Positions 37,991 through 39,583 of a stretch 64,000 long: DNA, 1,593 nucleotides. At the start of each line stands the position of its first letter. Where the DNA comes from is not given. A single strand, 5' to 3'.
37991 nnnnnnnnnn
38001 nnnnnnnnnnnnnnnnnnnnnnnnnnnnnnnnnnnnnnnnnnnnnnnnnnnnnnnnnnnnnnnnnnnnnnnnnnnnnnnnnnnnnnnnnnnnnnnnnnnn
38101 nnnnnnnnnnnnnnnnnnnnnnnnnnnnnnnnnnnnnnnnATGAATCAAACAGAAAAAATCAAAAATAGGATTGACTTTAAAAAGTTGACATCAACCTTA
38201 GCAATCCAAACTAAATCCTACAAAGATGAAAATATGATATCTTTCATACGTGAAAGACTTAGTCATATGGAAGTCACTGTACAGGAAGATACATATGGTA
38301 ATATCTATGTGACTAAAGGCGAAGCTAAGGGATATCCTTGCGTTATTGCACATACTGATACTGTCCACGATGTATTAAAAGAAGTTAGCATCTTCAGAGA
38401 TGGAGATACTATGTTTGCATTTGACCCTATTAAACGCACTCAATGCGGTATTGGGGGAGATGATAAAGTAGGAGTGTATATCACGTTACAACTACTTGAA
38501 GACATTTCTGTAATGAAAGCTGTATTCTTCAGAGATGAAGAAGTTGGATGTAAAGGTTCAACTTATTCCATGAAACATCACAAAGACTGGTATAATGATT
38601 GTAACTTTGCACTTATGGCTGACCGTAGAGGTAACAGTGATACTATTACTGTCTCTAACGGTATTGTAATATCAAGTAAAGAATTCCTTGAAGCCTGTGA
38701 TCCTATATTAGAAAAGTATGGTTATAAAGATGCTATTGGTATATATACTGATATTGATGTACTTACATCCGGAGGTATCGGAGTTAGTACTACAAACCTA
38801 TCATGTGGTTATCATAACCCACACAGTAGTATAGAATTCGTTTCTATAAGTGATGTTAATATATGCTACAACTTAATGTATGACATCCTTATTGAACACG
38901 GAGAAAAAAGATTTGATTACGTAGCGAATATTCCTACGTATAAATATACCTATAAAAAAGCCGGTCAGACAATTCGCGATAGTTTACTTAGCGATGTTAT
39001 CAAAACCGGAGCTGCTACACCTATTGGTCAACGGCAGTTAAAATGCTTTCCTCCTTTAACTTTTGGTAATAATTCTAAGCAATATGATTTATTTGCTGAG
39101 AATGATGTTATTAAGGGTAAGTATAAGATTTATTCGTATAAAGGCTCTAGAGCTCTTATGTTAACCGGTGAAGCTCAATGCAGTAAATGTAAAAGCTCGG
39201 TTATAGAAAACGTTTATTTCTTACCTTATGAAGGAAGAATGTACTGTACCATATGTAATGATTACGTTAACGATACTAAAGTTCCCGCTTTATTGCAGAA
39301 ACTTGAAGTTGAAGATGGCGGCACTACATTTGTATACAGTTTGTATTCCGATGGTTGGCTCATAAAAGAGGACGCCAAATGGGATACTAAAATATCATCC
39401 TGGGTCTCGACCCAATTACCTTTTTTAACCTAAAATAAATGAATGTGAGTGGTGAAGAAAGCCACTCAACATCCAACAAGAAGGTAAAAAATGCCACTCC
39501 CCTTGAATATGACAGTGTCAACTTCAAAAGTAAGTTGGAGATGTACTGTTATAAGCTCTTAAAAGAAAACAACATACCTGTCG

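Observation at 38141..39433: Co-catalytic zinc aminopeptidase-like protein fused to a zinc ribbon inside the replication module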

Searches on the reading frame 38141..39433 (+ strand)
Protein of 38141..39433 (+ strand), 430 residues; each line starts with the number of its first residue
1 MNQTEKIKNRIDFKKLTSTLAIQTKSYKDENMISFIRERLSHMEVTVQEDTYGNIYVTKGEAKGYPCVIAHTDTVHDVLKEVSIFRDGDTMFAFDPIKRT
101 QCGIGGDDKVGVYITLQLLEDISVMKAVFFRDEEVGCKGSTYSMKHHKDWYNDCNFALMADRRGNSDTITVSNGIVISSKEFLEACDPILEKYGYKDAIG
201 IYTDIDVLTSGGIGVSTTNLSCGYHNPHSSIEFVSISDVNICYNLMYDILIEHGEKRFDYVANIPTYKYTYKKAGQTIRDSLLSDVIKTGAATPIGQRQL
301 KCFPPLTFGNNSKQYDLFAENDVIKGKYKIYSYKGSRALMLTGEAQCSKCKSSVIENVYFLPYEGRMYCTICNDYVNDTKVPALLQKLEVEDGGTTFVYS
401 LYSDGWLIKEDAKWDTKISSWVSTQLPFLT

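Call 3: search_protein_families(library=pfam, proteins=[window:38141-39433:+], max_evalue=0.1)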
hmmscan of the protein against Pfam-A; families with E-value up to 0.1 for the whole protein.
window:38141-39433:+ (430 aa): 2 families
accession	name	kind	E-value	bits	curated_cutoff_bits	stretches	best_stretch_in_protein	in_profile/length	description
PF05343.19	Peptidase_M42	-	3.6e-07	30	23.2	1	107-245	134-292/292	M42 glutamyl aminopeptidase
PF04389.22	Peptidase_M28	-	0.00097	19.3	21.3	1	59-211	7-151/193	Peptidase family M28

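Call 4: search_protein_families(library=phrogs, proteins=[window:38141-39433:+], max_evalue=0.01)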
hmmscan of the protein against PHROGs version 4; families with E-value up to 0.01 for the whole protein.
window:38141-39433:+ (430 aa): 2 families
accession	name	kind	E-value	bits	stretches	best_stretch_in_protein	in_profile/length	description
phrog_4191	-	other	5.1e-53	181.3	1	11-250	3-240/342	peptidase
phrog_34186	-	unknown function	4.7e-13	50.2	1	67-251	67-246/368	-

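Call 5: search_dna_similar(query=window:38141-39433:+, collection=phages, mode=protein, max_rows=40, max_evalue=0.001)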
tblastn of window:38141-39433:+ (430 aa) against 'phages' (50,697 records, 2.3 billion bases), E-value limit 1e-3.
Records with a match: 407; places in all: 418; records where one place covers at least 80% of the query: 0.
Best place of each record, by identity: <60% 407.
By first word of the organism name: Klebsiella 231; Pectobacterium 51; Vibrio 42; Bacillus 28; Escherichia 10; Thermus 9; Cellulophaga 7; Enterococcus 7; uncultured 5; Shigella 4; and 10 more.
By host as written in the record: Klebsiella pneumoniae 142; Pectobacterium atrosepticum DSM18077 33; - 27; Vibrio parahaemolyticus 17; Bacillus anthracis Sterne 10; Klebsiella pneumoniae 1210 6; Klebsiella pneumoniae OMCS-22-1557 6; Bacillus anthracis 5; and 100 more.
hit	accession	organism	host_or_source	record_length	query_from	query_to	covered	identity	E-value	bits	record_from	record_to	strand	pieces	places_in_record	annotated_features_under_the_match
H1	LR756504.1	uncultured phage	metagenomic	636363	11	272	61%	39.9%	1e-51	192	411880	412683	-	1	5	record has no annotation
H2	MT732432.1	Cellulophaga phage Calle_1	Cellulophaga sp. HaHa_2_95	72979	14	250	55%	42.4%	3e-48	182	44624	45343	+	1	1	peptidase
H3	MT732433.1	Cellulophaga phage Calle_2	Cellulophaga sp. HaHa_2_95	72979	14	250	55%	42.4%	3e-48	182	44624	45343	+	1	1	peptidase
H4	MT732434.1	Cellulophaga phage Calle_3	Cellulophaga sp. HaHa_2_95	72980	14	250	55%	42.4%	3e-48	182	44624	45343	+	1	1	peptidase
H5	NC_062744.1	Cellulophaga phage Calle_1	Cellulophaga sp. HaHa_2_95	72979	14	250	55%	42.4%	3e-48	182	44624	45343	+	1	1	peptidase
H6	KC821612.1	Cellulophaga phage phi40:1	Cellulophaga baltica NN015840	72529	14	250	55%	42.0%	6e-48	182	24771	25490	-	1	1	peptidase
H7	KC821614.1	Cellulophaga phage phi38:1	Cellulophaga baltica NN016038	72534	14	250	55%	42.0%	6e-48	182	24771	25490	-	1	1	peptidase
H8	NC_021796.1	Cellulophaga phage phi38:1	Cellulophaga baltica NN016038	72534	14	250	55%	42.0%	6e-48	182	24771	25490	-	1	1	peptidase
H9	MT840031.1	Bacteriophage sp.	human fecal samples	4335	11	253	57%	35.2%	8e-37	149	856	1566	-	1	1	record has no annotation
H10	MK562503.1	Shigella phage Buco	Shigella flexneri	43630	11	300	67%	28.1%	9e-15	83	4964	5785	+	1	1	putative peptidase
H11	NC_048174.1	Shigella phage Buco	Shigella flexneri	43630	11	300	67%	28.1%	9e-15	83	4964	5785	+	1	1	peptidase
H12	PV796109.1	Cronobacter phage Peggy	Cronobacter sakazakii C1212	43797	7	268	61%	28.5%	4e-14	81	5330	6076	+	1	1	putative peptidase | hypothetical protein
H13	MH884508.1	Bacillus phage vB_BcoS-136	Bacillus cohnii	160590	1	250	58%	29.5%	2e-18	94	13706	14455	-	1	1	pepT: peptidase T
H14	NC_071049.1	Bacillus phage vB_BcoS-136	Bacillus cohnii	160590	1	250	58%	29.5%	2e-18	94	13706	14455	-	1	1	pepT: peptidase T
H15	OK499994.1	Bacillus phage vB_BanS_Skywalker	Bacillus anthracis Sterne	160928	50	286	55%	30.1%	6e-16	86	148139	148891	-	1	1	metallo-aminopeptidase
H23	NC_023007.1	Bacillus phage vB_BanS-Tsamsa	Bacillus anthracis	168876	50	286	55%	29.3%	3e-14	81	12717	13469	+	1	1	peptidase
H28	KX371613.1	Vibrio phage VP7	Vibrio parahaemolyticus HN-9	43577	13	253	56%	27.2%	1e-8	64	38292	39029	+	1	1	hypothetical protein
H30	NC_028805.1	Brevibacillus phage Jenst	Brevibacillus laterosporus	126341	14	250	55%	27.6%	1e-17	92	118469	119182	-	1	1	peptidase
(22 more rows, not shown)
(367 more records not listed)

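Call 7: find_homologous_proteins(query=window:38141-39433:+, max_evalue=0.001)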
Query window:38141-39433:+ (430 aa): 951 proteins with E <= 0.001 among 4382 candidates; the best 120 are listed.
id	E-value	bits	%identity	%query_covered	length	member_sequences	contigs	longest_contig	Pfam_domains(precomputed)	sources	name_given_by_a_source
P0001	6.2e-294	992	100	100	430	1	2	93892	PF05343.20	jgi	-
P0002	2.9e-220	750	75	100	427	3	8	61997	-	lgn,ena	-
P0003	1.1e-212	725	72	100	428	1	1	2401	-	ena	-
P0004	5.9e-195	666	71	92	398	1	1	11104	PF05343.20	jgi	jgi:hypothetical protein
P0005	1.6e-194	665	65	100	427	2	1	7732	PF05343.20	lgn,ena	-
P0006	2.3e-193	661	65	100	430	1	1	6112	PF05343.20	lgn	-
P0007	3.8e-191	654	65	100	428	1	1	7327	PF05343.20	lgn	-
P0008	5.9e-191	653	66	100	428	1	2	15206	PF05343.20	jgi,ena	-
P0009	1.5e-190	652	67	92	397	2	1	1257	PF05343.20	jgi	jgi:hypothetical protein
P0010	6.1e-189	646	65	100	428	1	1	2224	PF05343.20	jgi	jgi:tripeptide aminopeptidase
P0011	7.5e-189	646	65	100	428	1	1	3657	PF05343.20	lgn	-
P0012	3.6e-175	601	66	92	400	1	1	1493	PF05343.20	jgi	-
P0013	4.0e-175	601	62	100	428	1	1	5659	PF05343.20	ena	-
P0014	1.0e-173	596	61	100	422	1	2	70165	PF05343.20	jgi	jgi:tripeptide aminopeptidase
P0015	3.4e-168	578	60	99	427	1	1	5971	PF05343.20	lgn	-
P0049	9.2e-75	270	47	60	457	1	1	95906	-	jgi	jgi:hypothetical protein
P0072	7.7e-63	231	34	96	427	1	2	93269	PF05343.20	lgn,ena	-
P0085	6.8e-60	221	34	97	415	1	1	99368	PF04389.23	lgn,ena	-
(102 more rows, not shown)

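Call 8: search_solved_structures(query=window:38141-39433:+, max_evalue=1, show_alignments=3)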
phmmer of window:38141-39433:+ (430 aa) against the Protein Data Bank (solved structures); distinct sequences matched with E-value up to 1: 0.

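Call 12: find_encoding_contigs(protein=P0001, flank=10000, max_places=3)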
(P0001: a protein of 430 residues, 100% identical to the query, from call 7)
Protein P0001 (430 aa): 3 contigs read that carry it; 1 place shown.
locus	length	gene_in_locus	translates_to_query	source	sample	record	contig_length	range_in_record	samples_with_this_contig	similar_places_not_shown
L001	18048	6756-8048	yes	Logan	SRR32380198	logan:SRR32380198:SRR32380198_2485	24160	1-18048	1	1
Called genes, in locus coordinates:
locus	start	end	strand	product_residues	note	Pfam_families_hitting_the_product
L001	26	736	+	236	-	PF13479:AAA_24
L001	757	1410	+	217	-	-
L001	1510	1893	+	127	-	-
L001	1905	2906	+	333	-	-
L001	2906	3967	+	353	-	-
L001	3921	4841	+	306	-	-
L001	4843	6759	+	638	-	-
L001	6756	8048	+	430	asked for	PF05343:Peptidase_M42 (weak)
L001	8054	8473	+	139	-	PF06356:DUF1064 (weak)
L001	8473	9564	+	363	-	PF12684:DUF3799, PF12705:PDDEXK_1 (weak)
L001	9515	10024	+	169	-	-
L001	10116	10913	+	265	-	-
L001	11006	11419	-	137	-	PF02945:Endonuclease_7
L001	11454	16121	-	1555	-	-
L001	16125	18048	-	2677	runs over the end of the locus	?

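Call 13: find_encoding_contigs(protein=P0085, flank=8000, max_places=1)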
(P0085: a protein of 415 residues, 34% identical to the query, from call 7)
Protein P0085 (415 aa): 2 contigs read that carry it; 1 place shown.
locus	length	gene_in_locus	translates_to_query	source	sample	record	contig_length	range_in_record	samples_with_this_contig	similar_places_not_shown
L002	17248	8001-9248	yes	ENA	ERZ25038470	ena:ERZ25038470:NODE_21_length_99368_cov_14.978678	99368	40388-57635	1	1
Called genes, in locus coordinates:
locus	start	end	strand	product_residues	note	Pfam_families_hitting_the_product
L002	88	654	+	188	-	-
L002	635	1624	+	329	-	PF03796:DnaB_C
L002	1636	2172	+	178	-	-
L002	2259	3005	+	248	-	PF13479:AAA_24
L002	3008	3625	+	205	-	-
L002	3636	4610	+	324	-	-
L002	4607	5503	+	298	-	-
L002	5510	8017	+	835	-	-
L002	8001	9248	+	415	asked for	PF04389:Peptidase_M28 (faint)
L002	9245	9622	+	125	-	PF06356:DUF1064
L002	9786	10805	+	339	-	PF12684:DUF3799 (weak)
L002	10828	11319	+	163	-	-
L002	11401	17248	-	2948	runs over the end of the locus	-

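Call 14: find_encoding_contigs(protein=P0072, flank=8000, max_places=1)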
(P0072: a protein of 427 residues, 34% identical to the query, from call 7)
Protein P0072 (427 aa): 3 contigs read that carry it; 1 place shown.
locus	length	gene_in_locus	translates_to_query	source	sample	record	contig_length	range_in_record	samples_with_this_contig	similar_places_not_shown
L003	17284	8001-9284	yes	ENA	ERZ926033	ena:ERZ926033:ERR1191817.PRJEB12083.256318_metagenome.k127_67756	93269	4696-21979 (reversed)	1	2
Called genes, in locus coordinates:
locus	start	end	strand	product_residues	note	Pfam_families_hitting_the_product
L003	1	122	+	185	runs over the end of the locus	-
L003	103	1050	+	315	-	PF03796:DnaB_C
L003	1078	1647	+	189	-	-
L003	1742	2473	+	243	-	PF13479:AAA_24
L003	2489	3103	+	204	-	-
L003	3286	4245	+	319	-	PF01807:Zn_ribbon_DnaG, PF13155:Toprim_2 (weak)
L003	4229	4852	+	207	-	-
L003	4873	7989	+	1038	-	-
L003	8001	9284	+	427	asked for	PF05343:Peptidase_M42 (faint)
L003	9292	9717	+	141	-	PF06356:DUF1064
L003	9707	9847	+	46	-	-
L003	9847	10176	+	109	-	-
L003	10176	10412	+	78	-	-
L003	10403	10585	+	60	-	-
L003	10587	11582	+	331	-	-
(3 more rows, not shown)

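Call 15: find_encoding_contigs(protein=P0049, flank=8000, max_places=1)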
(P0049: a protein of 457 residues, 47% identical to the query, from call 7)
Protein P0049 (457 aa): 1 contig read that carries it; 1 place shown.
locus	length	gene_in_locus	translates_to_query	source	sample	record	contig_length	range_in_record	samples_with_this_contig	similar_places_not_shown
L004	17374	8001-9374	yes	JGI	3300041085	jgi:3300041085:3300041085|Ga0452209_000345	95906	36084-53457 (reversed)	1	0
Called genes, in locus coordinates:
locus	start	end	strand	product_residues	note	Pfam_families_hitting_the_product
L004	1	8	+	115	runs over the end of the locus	-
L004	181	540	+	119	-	-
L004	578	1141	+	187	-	-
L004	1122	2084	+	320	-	PF03796:DnaB_C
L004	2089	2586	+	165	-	-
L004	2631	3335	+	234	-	PF13479:AAA_24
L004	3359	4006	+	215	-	-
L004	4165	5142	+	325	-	PF13155:Toprim_2 (faint)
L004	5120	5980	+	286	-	-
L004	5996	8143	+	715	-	-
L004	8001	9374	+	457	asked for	-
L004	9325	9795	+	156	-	PF06356:DUF1064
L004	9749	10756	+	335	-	PF12684:DUF3799, PF12705:PDDEXK_1 (weak)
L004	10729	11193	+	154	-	-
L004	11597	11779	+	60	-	-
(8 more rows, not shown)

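Call 16: get_annotated_region(hit=H8, flank=9000)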
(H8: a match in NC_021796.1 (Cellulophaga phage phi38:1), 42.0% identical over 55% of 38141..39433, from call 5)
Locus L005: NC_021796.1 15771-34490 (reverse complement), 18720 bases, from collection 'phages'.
description: Cellulophaga phage phi38:1, complete genome.
organism: Cellulophaga phage phi38:1 (NCBI taxid 1327977)
taxonomy: Viruses; Duplodnaviria; Heunggongvirae; Uroviricota; Caudoviricetes; Pervagoviridae; Callevirus; Callevirus phi38una
host: Cellulophaga baltica NN016038; source: seawater; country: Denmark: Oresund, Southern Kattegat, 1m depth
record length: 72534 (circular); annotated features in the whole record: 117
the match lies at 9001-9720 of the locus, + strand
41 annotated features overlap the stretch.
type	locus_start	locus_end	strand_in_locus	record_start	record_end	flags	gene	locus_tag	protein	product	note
CDS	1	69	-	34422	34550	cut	-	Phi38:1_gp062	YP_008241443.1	hypothetical protein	-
CDS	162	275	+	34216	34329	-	-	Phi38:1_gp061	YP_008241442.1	hypothetical protein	-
CDS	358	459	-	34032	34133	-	-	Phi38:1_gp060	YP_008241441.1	hypothetical protein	-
CDS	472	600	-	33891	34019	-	-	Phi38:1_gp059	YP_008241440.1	hypothetical protein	-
CDS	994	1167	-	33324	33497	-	-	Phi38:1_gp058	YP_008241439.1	hypothetical protein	-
CDS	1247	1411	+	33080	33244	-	-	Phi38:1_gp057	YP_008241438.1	hypothetical protein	-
CDS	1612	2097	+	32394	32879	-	-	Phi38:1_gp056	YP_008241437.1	hypothetical protein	-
CDS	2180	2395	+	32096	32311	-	-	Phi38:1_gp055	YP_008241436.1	hypothetical protein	-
CDS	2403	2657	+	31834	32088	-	-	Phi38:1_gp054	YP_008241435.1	hypothetical protein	-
CDS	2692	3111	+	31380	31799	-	-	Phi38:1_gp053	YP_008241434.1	hypothetical protein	-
CDS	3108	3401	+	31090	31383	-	-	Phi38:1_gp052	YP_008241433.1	hypothetical protein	-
CDS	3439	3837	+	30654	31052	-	-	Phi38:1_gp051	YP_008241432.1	hypothetical protein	-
tRNA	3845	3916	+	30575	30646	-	-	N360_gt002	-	tRNA-Glu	-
CDS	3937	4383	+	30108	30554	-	-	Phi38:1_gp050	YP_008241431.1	hypothetical protein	-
CDS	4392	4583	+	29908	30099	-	-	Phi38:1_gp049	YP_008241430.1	hypothetical protein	-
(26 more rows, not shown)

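Call 17: get_annotated_region(hit=H11, flank=6000)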
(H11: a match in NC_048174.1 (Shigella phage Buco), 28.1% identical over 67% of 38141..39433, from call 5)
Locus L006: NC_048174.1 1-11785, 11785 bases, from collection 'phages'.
description: Shigella phage HRP29, complete genome.
organism: Shigella phage Buco (NCBI taxid 2530183)
taxonomy: Viruses; Duplodnaviria; Heunggongvirae; Uroviricota; Caudoviricetes; Autographiviridae; Slopekvirinae; Bucovirus; Bucovirus buco
host: Shigella flexneri; source: soil by baseball field; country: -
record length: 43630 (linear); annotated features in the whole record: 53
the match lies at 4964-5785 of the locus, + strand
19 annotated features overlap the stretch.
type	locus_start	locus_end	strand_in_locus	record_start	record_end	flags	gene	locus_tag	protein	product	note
CDS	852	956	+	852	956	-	-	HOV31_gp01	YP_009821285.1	gp1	-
CDS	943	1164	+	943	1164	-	-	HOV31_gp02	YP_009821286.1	gp2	similar to phage Kp2, gene ID 940325958; putative HNH nuclease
CDS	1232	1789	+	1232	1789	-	-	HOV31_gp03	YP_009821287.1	gp3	similar to phage Kp2, gene ID 940325959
CDS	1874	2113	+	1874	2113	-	-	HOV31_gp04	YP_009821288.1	gp4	similar to phage phiKDA1 gp7, gene ID 380851238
CDS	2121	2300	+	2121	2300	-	-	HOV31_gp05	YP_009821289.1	gp5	putative GIY-YIG endonuclease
CDS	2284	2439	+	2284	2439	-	-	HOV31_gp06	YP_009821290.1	gp6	-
CDS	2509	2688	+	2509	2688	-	-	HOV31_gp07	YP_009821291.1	gp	similar to phage KpV475 gp7, gene ID 1041568557; similar to phage KpV71 gp8, gene ID 1007010129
CDS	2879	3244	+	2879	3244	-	-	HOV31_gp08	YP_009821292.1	gp8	similar to phage KpV41 gp9, gene ID 953700449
CDS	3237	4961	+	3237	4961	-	-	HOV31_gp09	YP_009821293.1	gp9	similar to phage SFN6B, gene ID 1344130709; putative GIY-YIG endonuclease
CDS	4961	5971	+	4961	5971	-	-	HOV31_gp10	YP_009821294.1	peptidase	InterPro signature SSF53187; GO:0006508; GO:0008237; similar to phage Kp2 940325968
CDS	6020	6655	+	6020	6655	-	-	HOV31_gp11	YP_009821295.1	gp11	GO:0016021; GO:0016020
CDS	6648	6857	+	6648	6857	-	-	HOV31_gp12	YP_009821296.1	gp12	similar to phage phiBO1E gp14, gene ID 695255927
CDS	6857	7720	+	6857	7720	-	-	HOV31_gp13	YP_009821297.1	gp13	IPR006171; GO:0004386; similar to phage phiKDA, gene ID 380851248; putative DNA primase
CDS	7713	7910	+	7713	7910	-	-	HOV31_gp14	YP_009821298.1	gp14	similar to phage phiBO1E gp16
CDS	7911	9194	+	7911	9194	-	-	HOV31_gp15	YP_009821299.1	gp15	IPR027417; InterPro signature SSF52540; pfam13481; GO:0004386; similar to phage Kp2, gene ID 940325973; putative DNA ...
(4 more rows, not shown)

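Call 32: predict_structure(alignment_id=A2)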
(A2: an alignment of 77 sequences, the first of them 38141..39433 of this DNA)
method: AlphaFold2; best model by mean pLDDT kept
length: 430 residues; sequences in the alignment: 77
mean_pLDDT: 88.3   pTM: 0.64
mean pLDDT of the five models: 88.3, 87.5, 86.1, 85.6, 85.4
residues with pLDDT >= 90: 334; 70-90: 40; 50-70: 15; < 50: 41
segments of 3 or more residues with pLDDT < 50: 1-4, 269-277, 287-310
pLDDT, mean of each block of 10 residues (from residue 1): 56 94 94 98 98 98 98 93 95 96 94 98 98 96 98 98 96 91 97 94 95 98 96 97 98 98 73 46 48 34 39 81 83 92 95 96 92 95 96 96 94 94 81
secondary structure, 60 per line:
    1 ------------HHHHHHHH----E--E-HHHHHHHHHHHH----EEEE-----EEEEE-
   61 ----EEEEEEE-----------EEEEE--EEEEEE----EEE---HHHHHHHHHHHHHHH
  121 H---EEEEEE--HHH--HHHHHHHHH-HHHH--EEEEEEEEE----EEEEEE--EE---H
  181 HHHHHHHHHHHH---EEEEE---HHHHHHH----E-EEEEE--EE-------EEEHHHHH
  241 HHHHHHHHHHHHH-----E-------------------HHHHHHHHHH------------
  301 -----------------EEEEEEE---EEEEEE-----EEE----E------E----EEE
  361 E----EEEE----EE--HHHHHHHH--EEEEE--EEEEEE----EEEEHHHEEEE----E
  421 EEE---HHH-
elements in order: H13-20 H30-41 E46-49 E55-59 E65-71 E83-87 E90-95 E100-102 H106-121 E125-130 H138-146 H148-151 E154-162 E167-172 H180-192 E196-200 H204-210 E217-221 E233-235 H236-253 H279-288 E318-324 E328-333 E339-341 E358-361 E366-369 H378-385 E388-392 E395-400 E405-408 E412-415 E420-423
